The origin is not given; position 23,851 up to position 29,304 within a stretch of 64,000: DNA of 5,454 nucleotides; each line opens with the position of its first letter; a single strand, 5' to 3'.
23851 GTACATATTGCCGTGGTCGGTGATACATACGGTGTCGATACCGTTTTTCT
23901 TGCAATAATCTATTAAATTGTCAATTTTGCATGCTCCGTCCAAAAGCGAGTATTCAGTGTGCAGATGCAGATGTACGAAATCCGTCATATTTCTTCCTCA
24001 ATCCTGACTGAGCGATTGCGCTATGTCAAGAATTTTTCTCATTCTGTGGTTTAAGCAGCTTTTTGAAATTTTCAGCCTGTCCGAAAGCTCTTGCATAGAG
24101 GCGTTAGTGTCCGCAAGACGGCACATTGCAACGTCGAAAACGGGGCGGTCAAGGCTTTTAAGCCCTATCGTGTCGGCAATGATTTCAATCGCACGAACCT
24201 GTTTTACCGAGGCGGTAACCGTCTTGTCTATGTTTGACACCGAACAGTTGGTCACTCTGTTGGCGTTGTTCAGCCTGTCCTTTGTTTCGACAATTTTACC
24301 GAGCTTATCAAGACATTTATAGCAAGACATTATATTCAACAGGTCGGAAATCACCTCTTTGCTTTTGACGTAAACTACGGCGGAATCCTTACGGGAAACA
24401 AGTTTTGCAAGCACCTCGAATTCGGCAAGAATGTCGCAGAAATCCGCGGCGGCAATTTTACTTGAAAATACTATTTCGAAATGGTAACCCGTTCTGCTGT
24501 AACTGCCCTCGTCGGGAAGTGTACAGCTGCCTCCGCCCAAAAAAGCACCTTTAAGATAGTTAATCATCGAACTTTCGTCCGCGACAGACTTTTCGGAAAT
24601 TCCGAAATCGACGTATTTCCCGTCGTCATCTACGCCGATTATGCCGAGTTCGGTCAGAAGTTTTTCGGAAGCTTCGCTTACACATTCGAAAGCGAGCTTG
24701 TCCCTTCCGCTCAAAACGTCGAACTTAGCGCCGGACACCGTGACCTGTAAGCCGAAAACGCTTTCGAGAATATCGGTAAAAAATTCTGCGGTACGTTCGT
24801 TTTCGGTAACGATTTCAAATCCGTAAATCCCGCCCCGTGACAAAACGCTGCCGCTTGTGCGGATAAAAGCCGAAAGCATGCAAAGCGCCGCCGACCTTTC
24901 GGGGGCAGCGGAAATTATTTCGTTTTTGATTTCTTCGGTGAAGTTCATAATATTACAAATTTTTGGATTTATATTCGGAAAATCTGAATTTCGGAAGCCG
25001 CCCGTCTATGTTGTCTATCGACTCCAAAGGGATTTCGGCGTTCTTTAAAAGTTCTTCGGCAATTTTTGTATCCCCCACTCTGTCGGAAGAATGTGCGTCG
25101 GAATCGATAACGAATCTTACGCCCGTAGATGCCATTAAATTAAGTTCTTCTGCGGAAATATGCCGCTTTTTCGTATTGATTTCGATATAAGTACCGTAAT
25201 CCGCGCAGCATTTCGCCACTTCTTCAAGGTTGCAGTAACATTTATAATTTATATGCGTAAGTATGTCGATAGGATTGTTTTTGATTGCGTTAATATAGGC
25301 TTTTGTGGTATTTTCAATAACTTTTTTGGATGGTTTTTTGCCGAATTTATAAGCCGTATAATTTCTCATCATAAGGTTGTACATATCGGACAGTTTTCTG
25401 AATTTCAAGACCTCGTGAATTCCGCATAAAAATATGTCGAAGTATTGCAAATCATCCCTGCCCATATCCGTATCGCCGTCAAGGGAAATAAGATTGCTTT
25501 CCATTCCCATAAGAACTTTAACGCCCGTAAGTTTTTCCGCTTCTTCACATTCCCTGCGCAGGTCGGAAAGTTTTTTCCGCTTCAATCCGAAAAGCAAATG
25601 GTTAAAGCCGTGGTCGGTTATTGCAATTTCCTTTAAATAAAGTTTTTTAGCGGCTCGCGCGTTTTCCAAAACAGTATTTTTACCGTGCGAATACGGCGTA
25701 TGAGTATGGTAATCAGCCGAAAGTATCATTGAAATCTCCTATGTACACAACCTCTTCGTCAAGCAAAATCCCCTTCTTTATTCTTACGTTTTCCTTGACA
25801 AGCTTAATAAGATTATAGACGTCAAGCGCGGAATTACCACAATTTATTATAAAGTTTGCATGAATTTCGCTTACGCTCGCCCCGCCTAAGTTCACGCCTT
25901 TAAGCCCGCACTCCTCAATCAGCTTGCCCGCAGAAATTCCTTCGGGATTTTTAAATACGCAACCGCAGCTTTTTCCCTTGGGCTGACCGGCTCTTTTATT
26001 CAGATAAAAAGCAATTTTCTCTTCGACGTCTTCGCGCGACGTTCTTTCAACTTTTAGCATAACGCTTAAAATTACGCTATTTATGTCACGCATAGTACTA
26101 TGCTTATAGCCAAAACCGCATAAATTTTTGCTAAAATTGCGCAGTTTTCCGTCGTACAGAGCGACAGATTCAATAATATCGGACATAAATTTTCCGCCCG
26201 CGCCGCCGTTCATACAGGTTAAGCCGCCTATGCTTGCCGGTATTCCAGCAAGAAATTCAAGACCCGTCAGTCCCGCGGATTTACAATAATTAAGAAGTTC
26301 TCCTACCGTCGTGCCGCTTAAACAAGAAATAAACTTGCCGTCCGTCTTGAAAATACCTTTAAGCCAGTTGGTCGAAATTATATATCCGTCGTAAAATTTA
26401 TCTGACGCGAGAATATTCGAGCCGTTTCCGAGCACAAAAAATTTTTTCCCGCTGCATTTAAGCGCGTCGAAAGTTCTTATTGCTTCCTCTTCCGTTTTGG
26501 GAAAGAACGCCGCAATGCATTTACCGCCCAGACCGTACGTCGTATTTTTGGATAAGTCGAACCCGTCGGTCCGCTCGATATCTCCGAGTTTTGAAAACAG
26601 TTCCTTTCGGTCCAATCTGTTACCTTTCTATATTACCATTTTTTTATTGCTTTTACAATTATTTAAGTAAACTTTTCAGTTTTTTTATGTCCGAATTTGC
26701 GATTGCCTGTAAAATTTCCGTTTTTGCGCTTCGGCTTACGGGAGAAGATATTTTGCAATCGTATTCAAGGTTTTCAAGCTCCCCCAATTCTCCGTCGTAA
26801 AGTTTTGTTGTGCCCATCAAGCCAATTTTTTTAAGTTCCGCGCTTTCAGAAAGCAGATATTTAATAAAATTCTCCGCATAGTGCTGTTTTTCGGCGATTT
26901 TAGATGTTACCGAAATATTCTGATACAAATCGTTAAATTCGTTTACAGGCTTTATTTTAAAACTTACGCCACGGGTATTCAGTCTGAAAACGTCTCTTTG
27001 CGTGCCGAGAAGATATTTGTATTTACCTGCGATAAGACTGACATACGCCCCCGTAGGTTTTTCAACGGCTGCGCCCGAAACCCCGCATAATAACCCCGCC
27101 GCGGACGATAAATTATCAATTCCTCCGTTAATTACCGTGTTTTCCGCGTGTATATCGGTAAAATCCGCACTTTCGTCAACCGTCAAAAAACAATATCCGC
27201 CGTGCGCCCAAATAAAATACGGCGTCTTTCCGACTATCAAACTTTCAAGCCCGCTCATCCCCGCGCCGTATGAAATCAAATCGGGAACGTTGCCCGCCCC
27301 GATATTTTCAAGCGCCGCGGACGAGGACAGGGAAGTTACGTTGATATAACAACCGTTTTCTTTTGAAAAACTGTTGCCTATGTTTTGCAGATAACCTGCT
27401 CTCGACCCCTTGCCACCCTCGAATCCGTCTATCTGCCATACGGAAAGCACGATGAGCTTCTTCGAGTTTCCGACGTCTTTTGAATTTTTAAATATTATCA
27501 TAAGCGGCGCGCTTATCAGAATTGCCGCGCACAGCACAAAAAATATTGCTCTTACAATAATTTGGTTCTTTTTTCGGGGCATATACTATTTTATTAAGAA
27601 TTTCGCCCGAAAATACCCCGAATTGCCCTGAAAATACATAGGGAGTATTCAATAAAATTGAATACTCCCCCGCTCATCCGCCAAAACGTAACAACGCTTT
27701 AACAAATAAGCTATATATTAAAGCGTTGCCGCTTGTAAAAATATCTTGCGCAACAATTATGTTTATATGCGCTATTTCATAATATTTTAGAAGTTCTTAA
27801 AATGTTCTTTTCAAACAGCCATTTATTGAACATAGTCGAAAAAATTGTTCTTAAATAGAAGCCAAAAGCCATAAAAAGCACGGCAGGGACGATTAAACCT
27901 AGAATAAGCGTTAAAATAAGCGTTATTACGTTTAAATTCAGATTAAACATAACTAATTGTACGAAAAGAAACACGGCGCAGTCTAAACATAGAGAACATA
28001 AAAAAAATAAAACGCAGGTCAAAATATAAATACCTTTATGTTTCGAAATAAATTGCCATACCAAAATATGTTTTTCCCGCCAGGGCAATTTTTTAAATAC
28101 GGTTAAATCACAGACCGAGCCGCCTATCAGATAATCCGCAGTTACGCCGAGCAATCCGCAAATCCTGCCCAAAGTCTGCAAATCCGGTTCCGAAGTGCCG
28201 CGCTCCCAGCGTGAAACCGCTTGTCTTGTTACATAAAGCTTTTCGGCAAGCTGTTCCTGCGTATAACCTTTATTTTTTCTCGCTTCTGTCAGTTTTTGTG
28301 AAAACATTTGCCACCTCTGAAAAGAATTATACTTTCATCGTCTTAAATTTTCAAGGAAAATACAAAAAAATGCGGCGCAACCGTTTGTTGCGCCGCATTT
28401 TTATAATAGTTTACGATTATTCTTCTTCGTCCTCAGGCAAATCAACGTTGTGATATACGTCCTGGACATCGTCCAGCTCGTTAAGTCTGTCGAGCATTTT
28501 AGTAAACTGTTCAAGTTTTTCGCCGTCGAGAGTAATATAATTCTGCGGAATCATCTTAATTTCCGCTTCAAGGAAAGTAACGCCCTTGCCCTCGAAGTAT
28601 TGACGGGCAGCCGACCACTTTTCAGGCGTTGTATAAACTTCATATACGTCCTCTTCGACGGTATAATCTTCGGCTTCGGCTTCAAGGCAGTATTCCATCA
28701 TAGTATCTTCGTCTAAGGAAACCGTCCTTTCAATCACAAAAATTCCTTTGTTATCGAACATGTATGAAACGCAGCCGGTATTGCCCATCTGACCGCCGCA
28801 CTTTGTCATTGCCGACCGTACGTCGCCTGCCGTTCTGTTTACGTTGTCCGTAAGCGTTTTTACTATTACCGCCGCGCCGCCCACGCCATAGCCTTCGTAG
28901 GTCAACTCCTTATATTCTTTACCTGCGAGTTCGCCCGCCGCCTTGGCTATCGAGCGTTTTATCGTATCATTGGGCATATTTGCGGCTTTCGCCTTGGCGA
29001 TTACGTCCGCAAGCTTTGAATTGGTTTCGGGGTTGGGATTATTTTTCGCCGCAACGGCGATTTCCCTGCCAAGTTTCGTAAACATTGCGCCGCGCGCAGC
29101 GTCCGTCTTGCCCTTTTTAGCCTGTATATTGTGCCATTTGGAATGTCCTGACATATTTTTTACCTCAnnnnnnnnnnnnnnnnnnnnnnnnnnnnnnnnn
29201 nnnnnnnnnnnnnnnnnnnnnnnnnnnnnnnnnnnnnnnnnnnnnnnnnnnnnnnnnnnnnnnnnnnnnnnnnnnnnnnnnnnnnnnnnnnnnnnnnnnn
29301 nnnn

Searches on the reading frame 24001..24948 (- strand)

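Call 84: search_protein_families(library=pfam, proteins=[window:24001-24948:-], max_evalue=0.00001)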
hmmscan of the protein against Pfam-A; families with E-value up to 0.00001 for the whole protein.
window:24001-24948:- (316 aa): 2 families
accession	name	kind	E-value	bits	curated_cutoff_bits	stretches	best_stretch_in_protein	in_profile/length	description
PF02650.20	HTH_WhiA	-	4e-24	85.3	27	1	229-310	1-84/84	WhiA C-terminal HTH domain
PF14527.11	LAGLIDADG_WhiA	-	3.9e-19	69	23.2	1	130-217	3-84/93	WhiA LAGLIDADG-like domain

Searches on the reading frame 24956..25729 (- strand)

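Call 84: search_protein_families(library=pfam, proteins=[window:24956-25729:-], max_evalue=0.00001)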
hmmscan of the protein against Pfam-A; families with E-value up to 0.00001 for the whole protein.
window:24956-25729:- (258 aa): 1 family
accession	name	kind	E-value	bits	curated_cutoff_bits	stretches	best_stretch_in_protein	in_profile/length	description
PF02811.25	PHP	-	2.1e-13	51.4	26.4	1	6-186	1-163/164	PHP domain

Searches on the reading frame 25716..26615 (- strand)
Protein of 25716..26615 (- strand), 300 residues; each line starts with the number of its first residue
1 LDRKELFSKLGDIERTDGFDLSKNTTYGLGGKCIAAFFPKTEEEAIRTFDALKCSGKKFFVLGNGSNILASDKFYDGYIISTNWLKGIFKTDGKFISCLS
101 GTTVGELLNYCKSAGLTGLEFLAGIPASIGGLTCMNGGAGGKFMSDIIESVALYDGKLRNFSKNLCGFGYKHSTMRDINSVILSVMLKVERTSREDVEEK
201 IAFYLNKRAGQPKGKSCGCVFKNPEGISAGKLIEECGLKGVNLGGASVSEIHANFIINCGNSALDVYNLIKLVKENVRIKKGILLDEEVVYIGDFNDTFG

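Call 84: search_protein_families(library=pfam, proteins=[window:25716-26615:-], max_evalue=0.00001)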
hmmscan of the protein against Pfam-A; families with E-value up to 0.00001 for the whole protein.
window:25716-26615:- (300 aa): 2 families
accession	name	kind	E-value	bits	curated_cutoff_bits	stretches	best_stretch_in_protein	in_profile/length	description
PF02873.21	MurB_C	-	1.4e-27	96.2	27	1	197-292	2-99/99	UDP-N-acetylenolpyruvoylglucosamine reductase, C-terminal domain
PF01565.28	FAD_binding_4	-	1.9e-16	60.4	26.4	1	36-155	4-130/139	FAD binding domain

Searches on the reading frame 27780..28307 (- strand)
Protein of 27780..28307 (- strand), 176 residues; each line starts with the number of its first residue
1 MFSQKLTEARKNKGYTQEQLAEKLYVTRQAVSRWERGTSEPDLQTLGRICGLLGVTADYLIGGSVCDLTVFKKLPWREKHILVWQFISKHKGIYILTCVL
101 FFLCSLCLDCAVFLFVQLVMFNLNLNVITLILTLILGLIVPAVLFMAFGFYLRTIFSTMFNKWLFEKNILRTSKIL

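Call 84: search_protein_families(library=pfam, proteins=[window:27780-28307:-], max_evalue=0.00001)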
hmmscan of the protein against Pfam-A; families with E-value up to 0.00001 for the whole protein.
window:27780-28307:- (176 aa): 4 families
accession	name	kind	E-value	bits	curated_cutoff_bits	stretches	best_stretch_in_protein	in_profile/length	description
PF01381.28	HTH_3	-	5e-18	65.3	23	1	8-60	3-55/55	Helix-turn-helix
PF13560.12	HTH_31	-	4.3e-10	40.2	27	1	3-58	3-59/64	Helix-turn-helix domain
PF12844.13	HTH_19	-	2.2e-09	37.5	30.2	1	4-61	2-59/64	Helix-turn-helix domain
PF13443.12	HTH_26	-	6.2e-06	26.8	22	1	5-56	1-53/63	Cro/C1-type HTH DNA-binding domain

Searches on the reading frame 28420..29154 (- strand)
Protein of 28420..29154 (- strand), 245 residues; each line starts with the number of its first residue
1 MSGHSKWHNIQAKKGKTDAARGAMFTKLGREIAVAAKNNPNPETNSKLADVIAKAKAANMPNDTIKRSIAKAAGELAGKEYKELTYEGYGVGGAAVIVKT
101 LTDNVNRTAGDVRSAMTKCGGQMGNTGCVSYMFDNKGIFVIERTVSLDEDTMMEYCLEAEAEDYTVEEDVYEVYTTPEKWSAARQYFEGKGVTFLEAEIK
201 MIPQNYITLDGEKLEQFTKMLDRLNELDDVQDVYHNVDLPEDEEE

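Call 84: search_protein_families(library=pfam, proteins=[window:28420-29154:-], max_evalue=0.00001)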
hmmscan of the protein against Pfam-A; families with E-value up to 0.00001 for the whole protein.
window:28420-29154:- (245 aa): 2 families
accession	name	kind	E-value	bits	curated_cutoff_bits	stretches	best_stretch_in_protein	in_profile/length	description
PF01709.26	Transcrip_reg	-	2.9e-58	196.6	27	1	81-237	1-160/160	TACO1/YebC second and third domain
PF20772.2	TACO1_YebC_N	-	1.2e-28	99.8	36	1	5-75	1-73/73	TACO1/YebC protein N-terminal domain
